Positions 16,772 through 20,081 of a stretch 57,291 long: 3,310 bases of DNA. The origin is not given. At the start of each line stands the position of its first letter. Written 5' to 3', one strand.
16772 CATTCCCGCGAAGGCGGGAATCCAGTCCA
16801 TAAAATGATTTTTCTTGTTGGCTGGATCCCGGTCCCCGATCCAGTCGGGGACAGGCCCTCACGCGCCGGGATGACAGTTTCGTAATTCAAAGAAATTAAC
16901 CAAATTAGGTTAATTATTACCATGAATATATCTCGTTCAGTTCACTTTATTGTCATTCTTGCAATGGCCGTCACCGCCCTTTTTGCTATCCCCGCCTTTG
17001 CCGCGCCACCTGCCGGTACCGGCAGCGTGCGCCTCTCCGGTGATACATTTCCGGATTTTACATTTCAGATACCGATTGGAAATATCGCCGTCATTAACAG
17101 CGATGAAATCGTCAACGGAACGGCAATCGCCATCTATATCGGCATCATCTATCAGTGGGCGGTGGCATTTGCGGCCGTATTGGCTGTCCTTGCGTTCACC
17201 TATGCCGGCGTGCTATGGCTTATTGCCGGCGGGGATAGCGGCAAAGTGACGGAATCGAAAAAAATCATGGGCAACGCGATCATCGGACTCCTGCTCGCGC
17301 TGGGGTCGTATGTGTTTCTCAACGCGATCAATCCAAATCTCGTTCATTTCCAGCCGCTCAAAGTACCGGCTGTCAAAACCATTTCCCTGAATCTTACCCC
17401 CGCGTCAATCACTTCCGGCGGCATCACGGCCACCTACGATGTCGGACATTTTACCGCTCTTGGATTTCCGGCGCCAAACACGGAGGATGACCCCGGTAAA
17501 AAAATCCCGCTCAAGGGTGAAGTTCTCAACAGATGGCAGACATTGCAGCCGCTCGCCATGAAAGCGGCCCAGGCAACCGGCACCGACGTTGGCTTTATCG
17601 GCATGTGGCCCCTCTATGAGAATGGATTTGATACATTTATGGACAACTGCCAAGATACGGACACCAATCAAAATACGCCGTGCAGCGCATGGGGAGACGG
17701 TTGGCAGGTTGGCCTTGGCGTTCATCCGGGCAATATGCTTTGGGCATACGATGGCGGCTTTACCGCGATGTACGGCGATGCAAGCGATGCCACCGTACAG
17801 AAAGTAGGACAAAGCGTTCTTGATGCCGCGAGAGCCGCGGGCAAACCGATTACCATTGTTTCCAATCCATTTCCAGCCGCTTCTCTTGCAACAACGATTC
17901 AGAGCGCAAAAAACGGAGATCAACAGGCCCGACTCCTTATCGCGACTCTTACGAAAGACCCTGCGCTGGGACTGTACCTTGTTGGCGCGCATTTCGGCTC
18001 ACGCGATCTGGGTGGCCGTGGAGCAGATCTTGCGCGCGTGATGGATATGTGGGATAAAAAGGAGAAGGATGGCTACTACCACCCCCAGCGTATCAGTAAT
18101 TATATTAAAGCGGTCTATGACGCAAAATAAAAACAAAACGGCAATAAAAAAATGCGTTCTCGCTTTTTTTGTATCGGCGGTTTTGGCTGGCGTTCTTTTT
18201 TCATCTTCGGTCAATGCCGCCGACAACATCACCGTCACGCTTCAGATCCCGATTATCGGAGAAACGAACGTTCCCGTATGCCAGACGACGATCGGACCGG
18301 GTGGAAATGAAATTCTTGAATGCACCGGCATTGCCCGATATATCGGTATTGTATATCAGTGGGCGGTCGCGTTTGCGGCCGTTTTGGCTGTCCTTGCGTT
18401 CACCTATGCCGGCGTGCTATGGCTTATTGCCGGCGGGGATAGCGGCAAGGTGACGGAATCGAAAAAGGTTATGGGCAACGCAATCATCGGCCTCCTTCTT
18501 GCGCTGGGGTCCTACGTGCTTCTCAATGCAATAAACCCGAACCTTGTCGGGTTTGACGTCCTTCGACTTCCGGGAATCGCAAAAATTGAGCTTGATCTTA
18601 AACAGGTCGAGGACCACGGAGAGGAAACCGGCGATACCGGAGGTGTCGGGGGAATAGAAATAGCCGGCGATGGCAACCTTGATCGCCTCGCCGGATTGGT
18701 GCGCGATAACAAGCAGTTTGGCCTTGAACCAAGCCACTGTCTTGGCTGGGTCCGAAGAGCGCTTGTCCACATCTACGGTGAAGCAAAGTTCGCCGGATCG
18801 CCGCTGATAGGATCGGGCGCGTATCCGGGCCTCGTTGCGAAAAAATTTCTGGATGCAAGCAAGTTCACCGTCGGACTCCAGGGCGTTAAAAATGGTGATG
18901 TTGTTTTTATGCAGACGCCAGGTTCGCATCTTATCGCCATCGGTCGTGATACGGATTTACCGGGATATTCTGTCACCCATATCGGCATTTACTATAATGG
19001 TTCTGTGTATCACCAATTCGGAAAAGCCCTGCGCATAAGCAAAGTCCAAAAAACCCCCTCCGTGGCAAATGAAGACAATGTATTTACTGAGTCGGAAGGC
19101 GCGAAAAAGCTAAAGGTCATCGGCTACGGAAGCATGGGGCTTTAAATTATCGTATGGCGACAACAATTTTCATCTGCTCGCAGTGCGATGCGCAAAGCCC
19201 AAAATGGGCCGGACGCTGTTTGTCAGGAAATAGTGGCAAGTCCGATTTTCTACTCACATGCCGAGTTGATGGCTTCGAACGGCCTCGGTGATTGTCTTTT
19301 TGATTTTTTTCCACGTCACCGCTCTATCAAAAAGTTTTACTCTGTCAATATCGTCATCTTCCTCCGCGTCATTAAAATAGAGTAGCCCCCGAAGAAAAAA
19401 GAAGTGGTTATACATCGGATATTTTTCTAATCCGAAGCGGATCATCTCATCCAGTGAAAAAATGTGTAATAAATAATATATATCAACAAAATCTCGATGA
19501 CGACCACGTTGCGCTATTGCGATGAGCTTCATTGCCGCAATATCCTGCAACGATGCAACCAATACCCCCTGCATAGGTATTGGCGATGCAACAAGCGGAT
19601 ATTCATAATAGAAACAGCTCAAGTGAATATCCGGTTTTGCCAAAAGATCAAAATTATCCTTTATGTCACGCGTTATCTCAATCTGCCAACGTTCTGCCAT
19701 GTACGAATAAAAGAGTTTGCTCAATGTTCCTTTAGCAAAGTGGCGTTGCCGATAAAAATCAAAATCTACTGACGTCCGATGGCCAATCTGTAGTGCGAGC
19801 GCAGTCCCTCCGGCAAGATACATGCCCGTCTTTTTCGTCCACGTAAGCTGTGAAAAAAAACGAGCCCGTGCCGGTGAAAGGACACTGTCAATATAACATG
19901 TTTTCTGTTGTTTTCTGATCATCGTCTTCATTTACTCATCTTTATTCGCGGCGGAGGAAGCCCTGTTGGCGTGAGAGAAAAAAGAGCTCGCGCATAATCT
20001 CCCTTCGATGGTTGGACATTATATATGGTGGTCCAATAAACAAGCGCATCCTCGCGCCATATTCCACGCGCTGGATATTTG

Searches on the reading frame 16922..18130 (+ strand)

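Call 69: search_protein_families(library=pfam, proteins=[window:16922-18130:+], max_evalue=0.001)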
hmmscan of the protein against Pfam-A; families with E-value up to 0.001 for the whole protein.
window:16922-18130:+ (402 aa): 1 family
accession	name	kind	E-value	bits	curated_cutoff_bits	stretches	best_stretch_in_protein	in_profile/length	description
PF18895.5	T4SS_pilin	-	0.00017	22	26.6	1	76-128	12-63/71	Type IV secretion system pilin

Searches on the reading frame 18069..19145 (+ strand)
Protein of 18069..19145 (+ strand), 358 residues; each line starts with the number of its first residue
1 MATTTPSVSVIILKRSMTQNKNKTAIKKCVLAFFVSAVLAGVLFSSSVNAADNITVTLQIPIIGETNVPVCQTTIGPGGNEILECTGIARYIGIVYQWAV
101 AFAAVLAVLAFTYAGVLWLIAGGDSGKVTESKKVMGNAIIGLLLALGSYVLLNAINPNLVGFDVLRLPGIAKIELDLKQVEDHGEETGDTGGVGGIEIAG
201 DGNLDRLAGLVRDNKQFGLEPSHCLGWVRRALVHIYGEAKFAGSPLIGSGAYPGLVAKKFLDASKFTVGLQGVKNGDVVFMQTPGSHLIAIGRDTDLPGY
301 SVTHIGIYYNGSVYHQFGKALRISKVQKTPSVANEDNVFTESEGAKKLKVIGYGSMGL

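Call 69: search_protein_families(library=pfam, proteins=[window:18069-19145:+], max_evalue=0.001)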
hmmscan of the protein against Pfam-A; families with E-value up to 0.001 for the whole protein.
window:18069-19145:+ (358 aa): 1 family
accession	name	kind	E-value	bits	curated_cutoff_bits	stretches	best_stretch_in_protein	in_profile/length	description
PF18895.5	T4SS_pilin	-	3.6e-05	24.2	26.6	1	90-153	7-69/71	Type IV secretion system pilin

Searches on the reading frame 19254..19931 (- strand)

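Call 69: search_protein_families(library=pfam, proteins=[window:19254-19931:-], max_evalue=0.001)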
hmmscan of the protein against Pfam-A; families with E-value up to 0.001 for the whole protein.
window:19254-19931:- (225 aa): 1 family
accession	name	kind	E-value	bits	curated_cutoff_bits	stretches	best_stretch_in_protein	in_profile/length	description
PF08843.17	AbiEii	-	3.3e-17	63.6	22.5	1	35-216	13-225/238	Nucleotidyl transferase AbiEii toxin, Type IV TA system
